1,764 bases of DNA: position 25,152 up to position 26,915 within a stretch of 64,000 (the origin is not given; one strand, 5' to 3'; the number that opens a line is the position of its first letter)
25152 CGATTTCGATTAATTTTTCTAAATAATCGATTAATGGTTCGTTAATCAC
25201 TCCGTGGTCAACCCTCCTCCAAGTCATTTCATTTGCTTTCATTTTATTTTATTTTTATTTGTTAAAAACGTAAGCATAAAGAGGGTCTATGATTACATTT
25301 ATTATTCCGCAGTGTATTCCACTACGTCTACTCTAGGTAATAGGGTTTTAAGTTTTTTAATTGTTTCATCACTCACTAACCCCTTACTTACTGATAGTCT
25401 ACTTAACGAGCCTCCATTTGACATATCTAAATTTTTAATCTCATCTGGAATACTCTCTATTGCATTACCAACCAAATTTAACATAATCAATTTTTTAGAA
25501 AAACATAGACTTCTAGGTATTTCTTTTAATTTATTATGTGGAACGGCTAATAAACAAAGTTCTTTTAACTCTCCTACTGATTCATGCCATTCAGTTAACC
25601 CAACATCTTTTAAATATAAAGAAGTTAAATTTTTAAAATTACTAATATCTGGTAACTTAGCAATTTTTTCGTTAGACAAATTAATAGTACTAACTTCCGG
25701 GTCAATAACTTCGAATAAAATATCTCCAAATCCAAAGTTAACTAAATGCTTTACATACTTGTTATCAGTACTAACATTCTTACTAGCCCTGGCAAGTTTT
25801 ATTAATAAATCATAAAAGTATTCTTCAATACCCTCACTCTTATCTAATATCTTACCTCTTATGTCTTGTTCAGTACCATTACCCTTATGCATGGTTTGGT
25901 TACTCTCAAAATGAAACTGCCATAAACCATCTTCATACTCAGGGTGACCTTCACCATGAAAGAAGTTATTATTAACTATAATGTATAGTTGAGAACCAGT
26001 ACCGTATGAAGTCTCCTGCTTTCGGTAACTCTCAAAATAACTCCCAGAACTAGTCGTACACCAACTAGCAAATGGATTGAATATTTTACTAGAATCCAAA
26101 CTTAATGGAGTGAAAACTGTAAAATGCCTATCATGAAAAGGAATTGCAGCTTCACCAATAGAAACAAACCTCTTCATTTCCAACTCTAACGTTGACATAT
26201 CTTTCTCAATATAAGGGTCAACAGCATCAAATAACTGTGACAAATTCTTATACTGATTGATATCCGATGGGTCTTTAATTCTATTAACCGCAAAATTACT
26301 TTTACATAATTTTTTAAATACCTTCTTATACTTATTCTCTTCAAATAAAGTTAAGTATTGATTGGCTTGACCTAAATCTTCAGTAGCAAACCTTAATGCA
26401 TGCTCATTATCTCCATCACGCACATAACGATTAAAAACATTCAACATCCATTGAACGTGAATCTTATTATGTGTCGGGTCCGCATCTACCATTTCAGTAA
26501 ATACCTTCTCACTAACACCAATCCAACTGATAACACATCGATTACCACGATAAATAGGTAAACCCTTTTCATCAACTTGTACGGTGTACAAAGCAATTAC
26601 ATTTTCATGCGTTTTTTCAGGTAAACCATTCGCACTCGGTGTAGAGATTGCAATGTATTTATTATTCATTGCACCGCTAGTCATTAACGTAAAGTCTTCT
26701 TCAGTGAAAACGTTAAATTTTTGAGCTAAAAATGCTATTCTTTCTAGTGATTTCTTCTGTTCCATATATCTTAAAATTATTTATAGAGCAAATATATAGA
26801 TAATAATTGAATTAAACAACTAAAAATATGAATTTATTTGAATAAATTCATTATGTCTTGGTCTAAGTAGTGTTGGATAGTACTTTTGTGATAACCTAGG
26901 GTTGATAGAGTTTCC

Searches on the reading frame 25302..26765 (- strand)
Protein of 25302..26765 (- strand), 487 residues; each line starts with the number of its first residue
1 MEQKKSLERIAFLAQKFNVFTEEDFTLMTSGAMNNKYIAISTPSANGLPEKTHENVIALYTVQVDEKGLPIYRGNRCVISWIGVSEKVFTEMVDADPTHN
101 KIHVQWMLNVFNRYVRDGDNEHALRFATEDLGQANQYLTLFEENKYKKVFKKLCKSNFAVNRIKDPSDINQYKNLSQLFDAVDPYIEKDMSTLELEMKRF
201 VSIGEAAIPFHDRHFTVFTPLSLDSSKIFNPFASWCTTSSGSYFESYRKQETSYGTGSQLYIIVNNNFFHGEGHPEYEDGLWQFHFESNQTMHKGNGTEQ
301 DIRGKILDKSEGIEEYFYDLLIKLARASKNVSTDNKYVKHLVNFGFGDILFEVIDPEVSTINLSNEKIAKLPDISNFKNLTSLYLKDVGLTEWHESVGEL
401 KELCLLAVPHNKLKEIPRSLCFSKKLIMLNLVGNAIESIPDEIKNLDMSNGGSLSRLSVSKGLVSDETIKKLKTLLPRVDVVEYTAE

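Call 11: search_protein_families(library=phrogs, proteins=[window:25302-26765:-], max_evalue=0.001)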
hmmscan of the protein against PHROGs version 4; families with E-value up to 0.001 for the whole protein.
window:25302-26765:- (487 aa): 2 families
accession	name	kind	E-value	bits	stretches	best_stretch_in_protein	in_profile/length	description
phrog_6688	-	unknown function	4.4e-13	49.8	1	357-447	374-465/681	-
phrog_21719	-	unknown function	0.00041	19.9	1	357-447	64-150/554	-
